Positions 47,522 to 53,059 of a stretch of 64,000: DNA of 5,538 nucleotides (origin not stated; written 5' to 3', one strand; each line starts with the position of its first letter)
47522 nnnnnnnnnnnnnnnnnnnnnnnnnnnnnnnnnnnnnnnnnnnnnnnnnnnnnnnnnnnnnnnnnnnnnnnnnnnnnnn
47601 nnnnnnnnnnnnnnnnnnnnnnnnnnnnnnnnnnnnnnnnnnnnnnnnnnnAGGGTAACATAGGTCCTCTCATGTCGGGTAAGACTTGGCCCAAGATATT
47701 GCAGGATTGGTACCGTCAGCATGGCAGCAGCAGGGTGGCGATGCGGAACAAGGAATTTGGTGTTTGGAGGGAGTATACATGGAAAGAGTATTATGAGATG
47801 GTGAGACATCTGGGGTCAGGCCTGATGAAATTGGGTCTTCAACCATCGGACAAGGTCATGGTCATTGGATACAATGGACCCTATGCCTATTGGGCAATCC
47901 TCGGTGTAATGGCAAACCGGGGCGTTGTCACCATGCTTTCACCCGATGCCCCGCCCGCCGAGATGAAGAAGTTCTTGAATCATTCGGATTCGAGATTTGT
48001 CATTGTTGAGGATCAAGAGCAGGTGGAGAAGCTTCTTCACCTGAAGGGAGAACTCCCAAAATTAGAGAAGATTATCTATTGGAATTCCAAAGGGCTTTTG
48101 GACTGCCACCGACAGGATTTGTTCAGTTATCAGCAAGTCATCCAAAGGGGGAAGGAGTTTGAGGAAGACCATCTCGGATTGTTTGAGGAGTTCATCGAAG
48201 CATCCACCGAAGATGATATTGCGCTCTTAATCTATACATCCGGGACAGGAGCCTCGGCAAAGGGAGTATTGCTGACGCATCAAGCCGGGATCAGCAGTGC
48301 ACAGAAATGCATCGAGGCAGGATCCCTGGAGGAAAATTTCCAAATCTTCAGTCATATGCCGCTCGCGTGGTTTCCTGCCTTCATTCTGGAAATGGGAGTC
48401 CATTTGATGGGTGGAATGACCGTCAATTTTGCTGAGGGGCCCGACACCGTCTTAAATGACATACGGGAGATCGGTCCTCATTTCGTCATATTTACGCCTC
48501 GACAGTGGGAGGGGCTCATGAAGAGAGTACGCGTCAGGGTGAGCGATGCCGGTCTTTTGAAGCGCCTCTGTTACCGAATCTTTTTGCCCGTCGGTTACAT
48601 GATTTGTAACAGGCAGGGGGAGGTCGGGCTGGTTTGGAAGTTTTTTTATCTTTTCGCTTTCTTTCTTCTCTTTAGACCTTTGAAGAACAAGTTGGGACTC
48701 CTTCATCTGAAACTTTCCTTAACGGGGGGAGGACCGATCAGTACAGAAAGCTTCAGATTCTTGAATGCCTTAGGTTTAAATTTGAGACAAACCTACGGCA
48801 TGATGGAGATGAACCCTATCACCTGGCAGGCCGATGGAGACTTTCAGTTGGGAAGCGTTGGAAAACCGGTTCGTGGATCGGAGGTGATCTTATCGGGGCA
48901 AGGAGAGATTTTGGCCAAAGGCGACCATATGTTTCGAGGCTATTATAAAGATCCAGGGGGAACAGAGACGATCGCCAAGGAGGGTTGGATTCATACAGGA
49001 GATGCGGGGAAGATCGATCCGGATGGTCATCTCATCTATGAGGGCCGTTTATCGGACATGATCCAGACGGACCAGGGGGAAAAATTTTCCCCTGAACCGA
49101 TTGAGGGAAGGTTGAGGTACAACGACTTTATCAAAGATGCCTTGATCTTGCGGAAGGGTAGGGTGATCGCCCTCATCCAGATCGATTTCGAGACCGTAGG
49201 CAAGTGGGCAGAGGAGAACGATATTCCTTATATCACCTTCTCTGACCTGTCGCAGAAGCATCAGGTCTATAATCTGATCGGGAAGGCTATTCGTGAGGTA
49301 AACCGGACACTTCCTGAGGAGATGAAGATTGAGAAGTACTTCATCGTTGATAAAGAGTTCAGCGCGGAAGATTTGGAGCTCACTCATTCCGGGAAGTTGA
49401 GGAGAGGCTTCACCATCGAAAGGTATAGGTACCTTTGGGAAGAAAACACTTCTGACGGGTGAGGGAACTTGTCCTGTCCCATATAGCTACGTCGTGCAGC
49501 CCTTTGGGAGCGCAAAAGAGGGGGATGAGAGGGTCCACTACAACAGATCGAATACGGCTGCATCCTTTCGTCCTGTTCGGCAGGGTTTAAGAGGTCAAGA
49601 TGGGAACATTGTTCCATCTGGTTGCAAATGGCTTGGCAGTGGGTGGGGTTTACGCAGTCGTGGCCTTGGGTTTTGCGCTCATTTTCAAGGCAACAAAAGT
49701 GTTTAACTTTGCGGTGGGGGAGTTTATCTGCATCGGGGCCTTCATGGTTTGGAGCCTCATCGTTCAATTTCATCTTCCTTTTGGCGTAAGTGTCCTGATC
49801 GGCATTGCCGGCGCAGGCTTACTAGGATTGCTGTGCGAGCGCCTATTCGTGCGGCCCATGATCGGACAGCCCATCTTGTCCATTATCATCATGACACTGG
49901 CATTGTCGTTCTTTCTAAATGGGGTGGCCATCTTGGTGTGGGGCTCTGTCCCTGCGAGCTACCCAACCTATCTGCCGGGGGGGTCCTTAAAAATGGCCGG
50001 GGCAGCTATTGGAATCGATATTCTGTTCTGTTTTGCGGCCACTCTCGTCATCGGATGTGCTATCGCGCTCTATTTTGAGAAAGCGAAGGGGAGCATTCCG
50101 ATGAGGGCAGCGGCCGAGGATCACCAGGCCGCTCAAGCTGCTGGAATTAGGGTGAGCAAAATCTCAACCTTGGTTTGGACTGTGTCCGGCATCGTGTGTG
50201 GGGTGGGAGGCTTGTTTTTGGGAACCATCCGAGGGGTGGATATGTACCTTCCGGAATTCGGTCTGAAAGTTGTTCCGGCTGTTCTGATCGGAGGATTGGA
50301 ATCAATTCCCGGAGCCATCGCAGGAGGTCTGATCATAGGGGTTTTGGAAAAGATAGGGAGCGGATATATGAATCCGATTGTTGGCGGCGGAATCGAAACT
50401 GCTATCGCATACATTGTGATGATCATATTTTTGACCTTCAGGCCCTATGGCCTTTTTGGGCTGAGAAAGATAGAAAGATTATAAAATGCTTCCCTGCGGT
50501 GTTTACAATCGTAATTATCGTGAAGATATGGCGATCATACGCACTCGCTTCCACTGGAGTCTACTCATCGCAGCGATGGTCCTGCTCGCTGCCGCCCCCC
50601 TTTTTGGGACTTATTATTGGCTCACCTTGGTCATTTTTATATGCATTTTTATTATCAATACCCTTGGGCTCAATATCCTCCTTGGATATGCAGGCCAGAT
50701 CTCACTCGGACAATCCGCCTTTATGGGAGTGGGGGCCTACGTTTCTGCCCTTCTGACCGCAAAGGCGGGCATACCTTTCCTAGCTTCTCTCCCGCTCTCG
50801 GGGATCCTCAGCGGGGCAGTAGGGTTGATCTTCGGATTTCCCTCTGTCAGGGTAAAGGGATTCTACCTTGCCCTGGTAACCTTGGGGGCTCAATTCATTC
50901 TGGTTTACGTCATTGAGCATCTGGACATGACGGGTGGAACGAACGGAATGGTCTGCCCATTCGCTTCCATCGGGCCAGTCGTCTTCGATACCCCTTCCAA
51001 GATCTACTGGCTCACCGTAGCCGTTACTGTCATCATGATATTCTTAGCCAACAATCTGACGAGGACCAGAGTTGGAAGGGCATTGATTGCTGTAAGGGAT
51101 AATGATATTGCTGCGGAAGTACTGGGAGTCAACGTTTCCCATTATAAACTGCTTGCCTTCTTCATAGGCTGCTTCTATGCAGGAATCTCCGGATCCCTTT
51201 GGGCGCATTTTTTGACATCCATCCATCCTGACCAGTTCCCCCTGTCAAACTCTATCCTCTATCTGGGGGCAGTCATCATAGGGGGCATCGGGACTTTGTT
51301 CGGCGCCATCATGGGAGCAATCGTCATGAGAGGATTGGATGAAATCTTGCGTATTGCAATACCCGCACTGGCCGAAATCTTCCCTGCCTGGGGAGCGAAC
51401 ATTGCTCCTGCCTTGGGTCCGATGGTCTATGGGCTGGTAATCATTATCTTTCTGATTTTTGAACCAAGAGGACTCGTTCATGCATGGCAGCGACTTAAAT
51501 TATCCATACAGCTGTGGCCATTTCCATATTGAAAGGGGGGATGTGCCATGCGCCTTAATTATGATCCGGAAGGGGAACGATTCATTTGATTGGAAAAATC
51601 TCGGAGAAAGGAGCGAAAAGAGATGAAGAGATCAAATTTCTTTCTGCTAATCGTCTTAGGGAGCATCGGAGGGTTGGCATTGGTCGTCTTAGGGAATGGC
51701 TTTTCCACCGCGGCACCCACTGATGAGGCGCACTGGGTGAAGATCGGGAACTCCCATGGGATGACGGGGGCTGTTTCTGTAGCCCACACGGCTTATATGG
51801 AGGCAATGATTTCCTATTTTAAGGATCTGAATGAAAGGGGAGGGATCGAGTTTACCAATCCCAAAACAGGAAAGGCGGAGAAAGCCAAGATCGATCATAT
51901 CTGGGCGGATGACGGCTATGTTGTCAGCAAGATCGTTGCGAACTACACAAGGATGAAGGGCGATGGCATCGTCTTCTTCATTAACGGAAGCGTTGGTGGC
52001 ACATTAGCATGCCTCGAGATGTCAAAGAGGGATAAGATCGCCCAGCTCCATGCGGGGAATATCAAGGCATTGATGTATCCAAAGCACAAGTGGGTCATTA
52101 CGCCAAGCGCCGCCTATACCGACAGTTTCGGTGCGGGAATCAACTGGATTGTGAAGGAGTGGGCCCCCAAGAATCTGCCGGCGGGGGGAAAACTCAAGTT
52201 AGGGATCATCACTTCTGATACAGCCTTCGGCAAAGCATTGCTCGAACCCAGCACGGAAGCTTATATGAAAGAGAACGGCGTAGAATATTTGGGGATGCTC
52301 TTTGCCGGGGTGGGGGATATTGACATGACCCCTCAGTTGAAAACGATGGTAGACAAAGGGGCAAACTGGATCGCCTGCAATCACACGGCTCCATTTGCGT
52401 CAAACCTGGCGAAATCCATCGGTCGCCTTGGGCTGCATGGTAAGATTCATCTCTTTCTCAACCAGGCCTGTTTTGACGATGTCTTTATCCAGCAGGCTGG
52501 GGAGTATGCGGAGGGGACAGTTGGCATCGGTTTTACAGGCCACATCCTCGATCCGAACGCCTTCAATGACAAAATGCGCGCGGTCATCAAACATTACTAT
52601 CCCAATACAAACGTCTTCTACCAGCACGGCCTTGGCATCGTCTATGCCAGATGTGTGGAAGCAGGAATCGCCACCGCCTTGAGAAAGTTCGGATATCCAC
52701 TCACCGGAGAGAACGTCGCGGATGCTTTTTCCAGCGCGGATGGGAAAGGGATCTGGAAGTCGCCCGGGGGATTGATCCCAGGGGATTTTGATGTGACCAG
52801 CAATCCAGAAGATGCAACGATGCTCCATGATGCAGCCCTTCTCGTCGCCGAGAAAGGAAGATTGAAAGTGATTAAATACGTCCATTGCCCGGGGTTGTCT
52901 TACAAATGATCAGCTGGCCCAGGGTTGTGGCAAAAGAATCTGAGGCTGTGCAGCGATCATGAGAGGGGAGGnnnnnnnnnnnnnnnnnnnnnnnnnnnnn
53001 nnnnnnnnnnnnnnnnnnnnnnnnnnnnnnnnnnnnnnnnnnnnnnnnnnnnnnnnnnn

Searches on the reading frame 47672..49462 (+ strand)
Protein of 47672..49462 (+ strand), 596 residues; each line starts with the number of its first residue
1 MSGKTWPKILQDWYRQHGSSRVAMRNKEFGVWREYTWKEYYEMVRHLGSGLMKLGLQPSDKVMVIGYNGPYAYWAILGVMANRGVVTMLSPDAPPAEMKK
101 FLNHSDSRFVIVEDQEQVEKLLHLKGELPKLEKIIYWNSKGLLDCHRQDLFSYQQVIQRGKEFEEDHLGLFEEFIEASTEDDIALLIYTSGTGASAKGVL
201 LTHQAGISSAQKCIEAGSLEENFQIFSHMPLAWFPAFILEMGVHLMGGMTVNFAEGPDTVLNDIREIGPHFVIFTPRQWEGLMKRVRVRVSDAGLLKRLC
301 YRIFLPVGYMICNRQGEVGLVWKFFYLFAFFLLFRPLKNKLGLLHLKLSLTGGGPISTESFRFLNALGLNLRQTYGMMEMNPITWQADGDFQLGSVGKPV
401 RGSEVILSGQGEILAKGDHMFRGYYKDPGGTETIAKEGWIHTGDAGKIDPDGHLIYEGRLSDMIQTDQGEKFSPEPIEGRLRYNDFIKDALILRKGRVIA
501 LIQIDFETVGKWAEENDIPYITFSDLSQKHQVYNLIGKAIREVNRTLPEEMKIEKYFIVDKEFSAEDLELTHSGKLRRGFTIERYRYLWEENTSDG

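Call 10: search_protein_families(library=pfam, proteins=[window:47672-49462:+], max_evalue=0.00001)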
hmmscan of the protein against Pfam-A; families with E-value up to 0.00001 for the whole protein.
window:47672-49462:+ (596 aa): 2 families
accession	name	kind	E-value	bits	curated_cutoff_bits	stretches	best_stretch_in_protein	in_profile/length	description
PF00501.34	AMP-binding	-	3.6e-56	191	29.9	1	12-425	3-384/384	AMP-binding enzyme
PF23562.2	AMP-binding_C_3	-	3.1e-08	34.5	20.8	1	462-586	2-113/124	AMP-binding enzyme C-terminal domain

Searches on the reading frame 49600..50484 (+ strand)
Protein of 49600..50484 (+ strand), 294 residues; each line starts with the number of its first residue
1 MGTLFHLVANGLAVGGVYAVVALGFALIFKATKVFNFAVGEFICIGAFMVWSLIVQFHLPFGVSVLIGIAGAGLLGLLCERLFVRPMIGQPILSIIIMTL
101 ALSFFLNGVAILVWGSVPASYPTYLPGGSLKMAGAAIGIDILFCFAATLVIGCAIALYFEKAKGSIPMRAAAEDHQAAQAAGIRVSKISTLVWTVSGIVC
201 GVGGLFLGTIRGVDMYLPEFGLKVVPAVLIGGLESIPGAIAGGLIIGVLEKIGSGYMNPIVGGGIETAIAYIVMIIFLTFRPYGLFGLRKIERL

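Call 10: search_protein_families(library=pfam, proteins=[window:49600-50484:+], max_evalue=0.00001)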
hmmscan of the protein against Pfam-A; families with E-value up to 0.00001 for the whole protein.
window:49600-50484:+ (294 aa): 1 family
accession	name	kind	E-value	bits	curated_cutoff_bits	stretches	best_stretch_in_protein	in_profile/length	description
PF02653.21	BPD_transp_2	-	9.1e-31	107.4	26.8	1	8-277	2-268/269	Branched-chain amino acid transport system / permease component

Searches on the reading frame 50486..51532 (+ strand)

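Call 10: search_protein_families(library=pfam, proteins=[window:50486-51532:+], max_evalue=0.00001)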
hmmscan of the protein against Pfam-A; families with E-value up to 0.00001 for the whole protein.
window:50486-51532:+ (348 aa): 1 family
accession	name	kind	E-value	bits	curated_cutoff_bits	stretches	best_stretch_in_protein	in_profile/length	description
PF02653.21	BPD_transp_2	-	9.7e-43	146.7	26.8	1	47-323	4-269/269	Branched-chain amino acid transport system / permease component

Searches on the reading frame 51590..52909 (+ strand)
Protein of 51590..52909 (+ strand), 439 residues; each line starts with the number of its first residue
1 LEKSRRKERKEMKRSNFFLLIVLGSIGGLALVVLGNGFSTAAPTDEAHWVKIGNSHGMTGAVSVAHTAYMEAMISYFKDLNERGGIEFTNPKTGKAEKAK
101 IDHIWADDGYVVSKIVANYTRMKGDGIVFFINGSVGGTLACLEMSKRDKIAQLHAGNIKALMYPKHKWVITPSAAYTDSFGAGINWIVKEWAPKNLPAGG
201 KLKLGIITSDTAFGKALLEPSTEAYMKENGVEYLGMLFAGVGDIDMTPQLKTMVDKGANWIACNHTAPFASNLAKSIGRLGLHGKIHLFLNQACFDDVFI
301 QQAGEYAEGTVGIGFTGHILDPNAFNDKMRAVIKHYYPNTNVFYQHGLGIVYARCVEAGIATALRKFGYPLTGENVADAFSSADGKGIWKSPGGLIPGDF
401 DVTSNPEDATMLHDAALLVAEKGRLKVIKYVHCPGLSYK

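Call 10: search_protein_families(library=pfam, proteins=[window:51590-52909:+], max_evalue=0.00001)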
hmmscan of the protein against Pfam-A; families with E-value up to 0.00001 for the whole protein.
window:51590-52909:+ (439 aa): 1 family
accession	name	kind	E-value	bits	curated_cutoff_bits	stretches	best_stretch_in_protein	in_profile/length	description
PF13458.12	Peripla_BP_6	-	1.4e-28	101.1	31.7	1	50-421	2-339/343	Periplasmic binding protein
